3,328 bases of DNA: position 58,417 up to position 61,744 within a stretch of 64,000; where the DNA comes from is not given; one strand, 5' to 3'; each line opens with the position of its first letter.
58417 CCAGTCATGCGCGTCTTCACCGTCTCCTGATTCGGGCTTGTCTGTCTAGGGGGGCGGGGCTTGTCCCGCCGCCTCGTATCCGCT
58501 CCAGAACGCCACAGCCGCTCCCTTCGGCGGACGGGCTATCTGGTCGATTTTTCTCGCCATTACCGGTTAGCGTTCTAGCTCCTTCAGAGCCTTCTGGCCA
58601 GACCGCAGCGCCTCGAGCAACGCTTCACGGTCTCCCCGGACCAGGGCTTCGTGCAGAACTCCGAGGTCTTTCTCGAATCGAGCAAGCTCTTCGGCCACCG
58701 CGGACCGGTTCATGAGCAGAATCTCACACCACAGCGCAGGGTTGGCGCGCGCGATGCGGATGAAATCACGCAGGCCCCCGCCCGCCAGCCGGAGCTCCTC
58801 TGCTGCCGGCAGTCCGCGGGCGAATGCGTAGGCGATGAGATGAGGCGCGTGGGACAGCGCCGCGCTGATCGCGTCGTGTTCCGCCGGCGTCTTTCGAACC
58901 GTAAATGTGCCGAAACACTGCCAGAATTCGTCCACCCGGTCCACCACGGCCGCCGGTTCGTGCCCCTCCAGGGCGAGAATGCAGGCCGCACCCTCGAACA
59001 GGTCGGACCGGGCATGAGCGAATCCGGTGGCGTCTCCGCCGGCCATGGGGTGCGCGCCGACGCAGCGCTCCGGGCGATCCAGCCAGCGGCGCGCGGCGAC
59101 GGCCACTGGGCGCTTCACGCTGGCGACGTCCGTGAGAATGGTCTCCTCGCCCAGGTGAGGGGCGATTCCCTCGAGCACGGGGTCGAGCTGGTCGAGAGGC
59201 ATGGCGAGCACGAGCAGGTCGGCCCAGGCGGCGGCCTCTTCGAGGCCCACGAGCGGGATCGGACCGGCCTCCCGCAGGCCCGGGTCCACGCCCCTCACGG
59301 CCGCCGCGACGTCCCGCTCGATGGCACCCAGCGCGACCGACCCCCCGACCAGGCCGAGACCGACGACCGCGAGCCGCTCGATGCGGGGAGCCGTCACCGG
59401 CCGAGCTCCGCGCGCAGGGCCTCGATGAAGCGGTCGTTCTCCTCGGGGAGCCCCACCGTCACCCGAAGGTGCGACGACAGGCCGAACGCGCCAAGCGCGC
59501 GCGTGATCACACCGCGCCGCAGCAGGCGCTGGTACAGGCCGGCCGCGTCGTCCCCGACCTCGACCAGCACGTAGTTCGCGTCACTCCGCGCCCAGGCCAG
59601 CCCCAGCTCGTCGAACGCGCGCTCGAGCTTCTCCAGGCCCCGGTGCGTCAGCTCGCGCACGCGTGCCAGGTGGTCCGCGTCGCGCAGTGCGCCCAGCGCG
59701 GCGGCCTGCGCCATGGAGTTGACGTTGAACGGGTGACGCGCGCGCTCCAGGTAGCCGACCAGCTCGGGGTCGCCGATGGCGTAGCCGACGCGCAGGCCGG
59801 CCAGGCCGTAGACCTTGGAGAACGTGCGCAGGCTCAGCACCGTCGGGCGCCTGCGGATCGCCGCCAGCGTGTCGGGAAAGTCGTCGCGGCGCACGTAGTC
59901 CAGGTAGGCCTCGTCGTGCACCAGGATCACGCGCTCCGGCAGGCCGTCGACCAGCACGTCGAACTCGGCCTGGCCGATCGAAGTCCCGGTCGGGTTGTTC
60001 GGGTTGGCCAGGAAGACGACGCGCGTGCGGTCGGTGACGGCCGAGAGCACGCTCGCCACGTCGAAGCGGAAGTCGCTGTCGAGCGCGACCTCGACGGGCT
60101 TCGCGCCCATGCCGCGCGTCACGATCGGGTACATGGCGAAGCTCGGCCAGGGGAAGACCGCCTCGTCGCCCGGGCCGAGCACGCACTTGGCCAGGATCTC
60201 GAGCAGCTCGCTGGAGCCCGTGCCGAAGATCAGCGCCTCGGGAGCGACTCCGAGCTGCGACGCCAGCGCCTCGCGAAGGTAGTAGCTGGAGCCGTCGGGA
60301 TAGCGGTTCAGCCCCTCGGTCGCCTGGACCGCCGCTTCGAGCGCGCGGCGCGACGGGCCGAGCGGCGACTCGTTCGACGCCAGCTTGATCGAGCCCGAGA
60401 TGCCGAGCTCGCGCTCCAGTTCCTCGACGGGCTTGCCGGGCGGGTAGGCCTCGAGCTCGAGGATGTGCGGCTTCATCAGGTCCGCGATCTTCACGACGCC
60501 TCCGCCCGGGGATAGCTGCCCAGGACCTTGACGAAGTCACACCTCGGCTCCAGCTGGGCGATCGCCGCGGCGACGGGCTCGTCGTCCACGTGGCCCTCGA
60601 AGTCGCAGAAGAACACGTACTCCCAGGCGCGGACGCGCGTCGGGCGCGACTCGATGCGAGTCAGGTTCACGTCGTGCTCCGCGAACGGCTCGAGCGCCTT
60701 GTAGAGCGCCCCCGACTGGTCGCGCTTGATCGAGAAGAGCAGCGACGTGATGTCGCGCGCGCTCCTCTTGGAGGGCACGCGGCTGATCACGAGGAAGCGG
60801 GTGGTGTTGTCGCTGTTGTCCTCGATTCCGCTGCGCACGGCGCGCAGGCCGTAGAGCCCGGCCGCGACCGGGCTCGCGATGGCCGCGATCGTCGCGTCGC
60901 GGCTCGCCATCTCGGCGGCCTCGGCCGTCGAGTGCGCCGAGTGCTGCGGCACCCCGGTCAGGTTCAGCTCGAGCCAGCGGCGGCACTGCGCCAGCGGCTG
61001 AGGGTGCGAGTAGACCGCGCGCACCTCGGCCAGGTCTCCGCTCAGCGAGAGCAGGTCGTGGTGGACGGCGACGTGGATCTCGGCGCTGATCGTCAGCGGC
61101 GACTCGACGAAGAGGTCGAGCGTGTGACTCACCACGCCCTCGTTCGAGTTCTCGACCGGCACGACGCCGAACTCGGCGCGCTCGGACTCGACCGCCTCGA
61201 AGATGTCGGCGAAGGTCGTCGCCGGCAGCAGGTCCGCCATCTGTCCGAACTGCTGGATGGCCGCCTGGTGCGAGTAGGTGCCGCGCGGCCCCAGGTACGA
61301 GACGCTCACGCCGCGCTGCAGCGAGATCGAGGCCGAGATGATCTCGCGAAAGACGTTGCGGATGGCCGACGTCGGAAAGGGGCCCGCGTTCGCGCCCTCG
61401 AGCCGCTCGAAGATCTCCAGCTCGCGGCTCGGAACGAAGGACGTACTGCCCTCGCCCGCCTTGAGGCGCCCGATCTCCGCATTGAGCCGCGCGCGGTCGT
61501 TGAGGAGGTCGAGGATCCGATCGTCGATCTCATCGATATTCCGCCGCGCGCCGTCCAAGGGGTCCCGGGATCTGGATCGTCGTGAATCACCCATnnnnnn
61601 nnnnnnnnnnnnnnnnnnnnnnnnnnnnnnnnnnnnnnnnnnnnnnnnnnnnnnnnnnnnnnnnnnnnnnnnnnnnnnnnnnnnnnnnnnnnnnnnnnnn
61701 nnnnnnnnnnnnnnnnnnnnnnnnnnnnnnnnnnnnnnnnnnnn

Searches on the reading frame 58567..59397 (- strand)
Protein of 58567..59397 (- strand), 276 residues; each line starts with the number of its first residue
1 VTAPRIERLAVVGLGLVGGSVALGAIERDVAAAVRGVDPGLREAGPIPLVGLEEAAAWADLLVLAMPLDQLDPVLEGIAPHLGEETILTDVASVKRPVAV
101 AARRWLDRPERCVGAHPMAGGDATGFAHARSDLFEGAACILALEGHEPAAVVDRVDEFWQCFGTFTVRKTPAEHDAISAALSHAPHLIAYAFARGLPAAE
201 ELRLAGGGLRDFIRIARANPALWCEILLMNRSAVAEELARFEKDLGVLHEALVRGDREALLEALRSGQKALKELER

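Call 60: search_protein_families(library=pfam, proteins=[window:58567-59397:-])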
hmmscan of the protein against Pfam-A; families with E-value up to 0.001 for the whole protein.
window:58567-59397:- (276 aa): 3 families
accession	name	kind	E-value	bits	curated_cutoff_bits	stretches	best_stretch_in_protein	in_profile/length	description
PF02153.23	PDH_N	-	6.1e-24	84.7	26.5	1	54-163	41-149/154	Prephenate dehydrogenase, nucleotide-binding domain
PF20463.3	PDH_C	-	2.6e-21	76.3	22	1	170-265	1-101/102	Prephenate dehydrogenase, dimerization domain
PF03807.23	F420_oxidored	-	0.00071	20.6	21.6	0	8-92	1-92/94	NADP oxidoreductase coenzyme F420-dependent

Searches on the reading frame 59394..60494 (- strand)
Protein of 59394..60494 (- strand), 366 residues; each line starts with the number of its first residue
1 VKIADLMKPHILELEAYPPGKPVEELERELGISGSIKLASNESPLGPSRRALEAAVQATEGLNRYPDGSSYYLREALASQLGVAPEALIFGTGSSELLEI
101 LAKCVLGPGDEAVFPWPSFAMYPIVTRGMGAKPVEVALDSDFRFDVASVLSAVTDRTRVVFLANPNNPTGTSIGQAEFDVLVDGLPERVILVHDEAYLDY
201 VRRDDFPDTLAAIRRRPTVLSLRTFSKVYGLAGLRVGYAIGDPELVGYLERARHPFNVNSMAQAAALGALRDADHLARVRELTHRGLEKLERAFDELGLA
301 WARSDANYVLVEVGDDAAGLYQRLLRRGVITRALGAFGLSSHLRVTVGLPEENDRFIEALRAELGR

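Call 60: search_protein_families(library=pfam, proteins=[window:59394-60494:-])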
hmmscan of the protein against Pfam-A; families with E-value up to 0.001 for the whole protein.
window:59394-60494:- (366 aa): 2 families
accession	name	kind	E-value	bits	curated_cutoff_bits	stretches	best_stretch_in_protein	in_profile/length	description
PF00155.27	Aminotran_1_2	-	6.7e-62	210.2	19.7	1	36-360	4-361/361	Aminotransferase class I and II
PF01041.23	DegT_DnrJ_EryC1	-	0.00029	20.6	19.8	1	75-163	31-119/360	DegT/DnrJ/EryC1/StrS aminotransferase family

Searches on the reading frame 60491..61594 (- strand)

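Call 60: search_protein_families(library=pfam, proteins=[window:60491-61594:-])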
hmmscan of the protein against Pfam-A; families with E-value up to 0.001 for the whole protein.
window:60491-61594:- (367 aa): 3 families
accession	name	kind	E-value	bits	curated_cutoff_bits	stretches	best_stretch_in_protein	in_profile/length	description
PF00800.23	PDT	-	3.4e-64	216.4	25.2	1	98-272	1-178/181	Prephenate dehydratase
PF01817.26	CM_2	-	1.3e-20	73.8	27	1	17-94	2-80/80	Chorismate mutase type II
PF01842.31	ACT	-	3.4e-11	43.2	27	1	284-349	2-65/66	ACT domain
